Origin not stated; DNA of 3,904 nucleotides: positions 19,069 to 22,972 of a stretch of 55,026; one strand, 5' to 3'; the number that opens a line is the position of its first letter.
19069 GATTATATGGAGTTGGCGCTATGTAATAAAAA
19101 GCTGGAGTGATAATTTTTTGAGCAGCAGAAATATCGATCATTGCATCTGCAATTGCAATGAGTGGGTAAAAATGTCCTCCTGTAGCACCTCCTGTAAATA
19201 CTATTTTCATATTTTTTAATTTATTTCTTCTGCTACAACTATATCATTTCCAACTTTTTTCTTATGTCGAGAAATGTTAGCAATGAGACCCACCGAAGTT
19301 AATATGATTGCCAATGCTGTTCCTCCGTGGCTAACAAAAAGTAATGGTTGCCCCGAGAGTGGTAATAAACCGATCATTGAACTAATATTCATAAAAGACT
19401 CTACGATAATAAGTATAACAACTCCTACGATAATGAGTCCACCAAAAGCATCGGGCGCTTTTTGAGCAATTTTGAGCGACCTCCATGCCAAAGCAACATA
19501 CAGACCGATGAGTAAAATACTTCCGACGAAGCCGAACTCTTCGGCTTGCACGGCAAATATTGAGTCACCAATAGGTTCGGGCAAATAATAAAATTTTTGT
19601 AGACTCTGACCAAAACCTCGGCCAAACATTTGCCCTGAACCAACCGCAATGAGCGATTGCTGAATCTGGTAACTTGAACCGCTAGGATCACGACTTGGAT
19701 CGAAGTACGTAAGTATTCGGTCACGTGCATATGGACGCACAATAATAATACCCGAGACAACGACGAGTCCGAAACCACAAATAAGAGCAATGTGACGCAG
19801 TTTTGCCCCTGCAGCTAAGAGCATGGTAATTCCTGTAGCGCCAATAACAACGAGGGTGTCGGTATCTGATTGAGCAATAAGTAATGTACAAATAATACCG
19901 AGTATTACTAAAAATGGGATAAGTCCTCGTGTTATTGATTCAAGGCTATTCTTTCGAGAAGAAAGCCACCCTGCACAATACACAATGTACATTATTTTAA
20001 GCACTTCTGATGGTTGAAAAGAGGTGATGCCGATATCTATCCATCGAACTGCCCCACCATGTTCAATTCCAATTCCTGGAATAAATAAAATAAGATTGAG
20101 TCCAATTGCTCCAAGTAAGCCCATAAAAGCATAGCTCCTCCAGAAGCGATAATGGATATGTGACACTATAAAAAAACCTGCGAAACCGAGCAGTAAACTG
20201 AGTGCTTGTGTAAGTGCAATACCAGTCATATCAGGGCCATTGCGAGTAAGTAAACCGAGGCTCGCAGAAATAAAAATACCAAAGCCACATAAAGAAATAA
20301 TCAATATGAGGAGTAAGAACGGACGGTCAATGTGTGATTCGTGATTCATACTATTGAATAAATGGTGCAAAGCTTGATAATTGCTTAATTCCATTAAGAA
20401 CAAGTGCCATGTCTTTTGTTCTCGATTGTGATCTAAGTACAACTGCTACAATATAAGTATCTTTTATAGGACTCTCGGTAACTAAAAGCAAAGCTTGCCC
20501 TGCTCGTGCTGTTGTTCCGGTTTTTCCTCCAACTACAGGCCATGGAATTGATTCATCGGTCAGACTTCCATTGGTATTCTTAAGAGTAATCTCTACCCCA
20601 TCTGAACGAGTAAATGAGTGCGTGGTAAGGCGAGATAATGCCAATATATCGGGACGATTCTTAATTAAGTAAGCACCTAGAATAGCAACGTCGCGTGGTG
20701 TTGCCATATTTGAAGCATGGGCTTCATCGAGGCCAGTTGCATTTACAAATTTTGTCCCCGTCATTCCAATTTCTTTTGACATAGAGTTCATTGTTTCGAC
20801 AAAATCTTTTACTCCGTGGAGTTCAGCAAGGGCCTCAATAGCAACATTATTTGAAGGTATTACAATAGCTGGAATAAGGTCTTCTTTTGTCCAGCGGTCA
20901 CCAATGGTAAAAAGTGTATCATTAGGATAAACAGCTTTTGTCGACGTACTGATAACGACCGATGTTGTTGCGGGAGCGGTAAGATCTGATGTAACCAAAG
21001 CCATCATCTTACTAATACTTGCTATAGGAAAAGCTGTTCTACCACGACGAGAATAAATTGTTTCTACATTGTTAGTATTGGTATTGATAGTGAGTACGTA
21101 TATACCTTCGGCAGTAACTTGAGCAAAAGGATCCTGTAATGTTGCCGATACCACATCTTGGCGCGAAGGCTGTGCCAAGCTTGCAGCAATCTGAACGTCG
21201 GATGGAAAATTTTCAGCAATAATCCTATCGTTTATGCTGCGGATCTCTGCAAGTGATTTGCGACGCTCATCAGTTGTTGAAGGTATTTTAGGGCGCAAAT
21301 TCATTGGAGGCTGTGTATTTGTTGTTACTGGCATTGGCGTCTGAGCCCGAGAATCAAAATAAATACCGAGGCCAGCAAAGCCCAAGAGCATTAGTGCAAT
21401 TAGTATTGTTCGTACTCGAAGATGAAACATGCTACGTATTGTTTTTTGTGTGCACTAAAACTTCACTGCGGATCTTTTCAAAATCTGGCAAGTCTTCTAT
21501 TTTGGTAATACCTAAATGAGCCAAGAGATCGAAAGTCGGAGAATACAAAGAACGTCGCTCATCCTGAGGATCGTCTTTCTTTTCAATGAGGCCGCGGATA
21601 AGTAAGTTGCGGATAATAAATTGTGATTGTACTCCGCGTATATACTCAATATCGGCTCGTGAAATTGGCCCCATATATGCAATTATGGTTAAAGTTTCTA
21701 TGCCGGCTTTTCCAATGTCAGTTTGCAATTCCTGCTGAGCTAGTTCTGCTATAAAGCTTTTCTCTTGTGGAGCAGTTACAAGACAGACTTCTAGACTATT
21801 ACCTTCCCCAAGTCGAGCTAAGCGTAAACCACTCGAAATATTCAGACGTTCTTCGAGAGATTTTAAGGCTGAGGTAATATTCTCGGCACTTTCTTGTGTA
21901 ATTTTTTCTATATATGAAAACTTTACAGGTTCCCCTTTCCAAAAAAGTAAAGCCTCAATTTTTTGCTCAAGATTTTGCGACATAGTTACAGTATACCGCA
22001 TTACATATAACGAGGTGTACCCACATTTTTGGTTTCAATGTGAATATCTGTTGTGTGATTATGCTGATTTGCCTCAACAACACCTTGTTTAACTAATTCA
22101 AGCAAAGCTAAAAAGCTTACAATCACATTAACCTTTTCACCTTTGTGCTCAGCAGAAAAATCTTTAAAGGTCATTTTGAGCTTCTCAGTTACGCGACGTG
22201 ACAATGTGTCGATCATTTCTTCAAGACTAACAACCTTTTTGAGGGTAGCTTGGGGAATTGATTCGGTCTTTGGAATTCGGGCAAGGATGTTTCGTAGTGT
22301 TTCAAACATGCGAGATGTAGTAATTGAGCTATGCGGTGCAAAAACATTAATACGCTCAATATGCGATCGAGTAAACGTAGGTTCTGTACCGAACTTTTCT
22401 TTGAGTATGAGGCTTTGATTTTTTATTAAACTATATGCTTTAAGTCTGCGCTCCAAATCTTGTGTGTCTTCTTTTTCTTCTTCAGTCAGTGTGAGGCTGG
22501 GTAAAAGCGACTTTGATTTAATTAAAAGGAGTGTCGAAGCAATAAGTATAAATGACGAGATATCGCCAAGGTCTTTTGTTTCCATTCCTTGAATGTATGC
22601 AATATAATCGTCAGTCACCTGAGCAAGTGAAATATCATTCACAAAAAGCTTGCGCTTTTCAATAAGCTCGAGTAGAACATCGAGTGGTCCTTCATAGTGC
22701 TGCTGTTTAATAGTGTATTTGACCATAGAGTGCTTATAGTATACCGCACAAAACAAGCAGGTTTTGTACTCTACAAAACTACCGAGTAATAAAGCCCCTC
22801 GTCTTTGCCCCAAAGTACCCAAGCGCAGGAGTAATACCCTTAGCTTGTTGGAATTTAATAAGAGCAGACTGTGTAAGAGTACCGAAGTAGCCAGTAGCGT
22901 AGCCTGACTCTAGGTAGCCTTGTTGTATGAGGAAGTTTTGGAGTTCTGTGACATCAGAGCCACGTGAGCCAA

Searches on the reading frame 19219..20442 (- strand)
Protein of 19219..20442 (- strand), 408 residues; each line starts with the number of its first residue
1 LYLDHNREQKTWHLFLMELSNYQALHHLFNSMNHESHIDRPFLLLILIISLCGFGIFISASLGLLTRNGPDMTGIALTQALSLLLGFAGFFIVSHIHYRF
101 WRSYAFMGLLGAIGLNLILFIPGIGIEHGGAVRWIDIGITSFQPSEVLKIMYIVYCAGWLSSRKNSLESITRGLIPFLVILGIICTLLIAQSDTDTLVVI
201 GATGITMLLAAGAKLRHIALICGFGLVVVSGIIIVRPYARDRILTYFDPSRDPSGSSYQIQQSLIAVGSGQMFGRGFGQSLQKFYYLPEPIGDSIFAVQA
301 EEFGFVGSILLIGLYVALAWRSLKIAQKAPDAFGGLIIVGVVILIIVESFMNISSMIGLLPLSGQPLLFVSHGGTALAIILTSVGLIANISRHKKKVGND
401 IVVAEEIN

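Call 107: search_protein_families(library=pfam, proteins=[window:19219-20442:-], max_evalue=0.00001)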
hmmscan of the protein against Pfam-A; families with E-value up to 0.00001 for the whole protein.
window:19219-20442:- (408 aa): 1 family
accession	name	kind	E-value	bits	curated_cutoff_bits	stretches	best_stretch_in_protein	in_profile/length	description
PF01098.24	FTSW_RODA_SPOVE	-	9.5e-88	295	26.4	1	44-395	3-355/356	Cell cycle protein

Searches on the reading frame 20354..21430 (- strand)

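Call 107: search_protein_families(library=pfam, proteins=[window:20354-21430:-], max_evalue=0.00001)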
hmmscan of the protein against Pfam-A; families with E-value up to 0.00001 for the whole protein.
window:20354-21430:- (359 aa): 2 families
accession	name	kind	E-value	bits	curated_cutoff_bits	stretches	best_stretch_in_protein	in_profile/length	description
PF00768.25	Peptidase_S11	-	7.7e-32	111.1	27.6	1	112-334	15-237/239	D-alanyl-D-alanine carboxypeptidase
PF13354.11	Beta-lactamase2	-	4.5e-06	26.6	22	0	110-256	2-147/214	Beta-lactamase enzyme family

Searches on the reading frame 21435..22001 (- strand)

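Call 108: search_protein_families(library=pfam, proteins=[window:21435-22001:-], max_evalue=0.00001)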
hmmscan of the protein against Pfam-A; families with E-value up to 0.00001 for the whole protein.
window:21435-22001:- (189 aa): 1 family
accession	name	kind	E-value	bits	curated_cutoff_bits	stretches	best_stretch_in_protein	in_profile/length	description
PF04079.22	SMC_ScpB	-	3.2e-34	118.3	27.4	1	14-173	2-159/160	Segregation and condensation complex subunit ScpB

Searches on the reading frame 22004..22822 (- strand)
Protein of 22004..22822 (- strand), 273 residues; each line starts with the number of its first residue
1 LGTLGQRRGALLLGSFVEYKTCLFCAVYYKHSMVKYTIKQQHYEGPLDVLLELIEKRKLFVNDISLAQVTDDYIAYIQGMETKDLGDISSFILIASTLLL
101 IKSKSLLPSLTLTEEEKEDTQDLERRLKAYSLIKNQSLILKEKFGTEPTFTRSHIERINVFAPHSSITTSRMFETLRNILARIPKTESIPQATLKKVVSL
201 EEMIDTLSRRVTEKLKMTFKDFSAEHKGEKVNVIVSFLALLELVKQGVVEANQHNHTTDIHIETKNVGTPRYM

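Call 107: search_protein_families(library=pfam, proteins=[window:22004-22822:-], max_evalue=0.00001)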
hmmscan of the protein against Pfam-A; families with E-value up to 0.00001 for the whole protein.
window:22004-22822:- (273 aa): 1 family
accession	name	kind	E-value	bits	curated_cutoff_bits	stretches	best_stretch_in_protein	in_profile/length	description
PF02616.19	SMC_ScpA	-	3.4e-20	73.5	24.6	1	53-263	1-230/232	Segregation and condensation protein ScpA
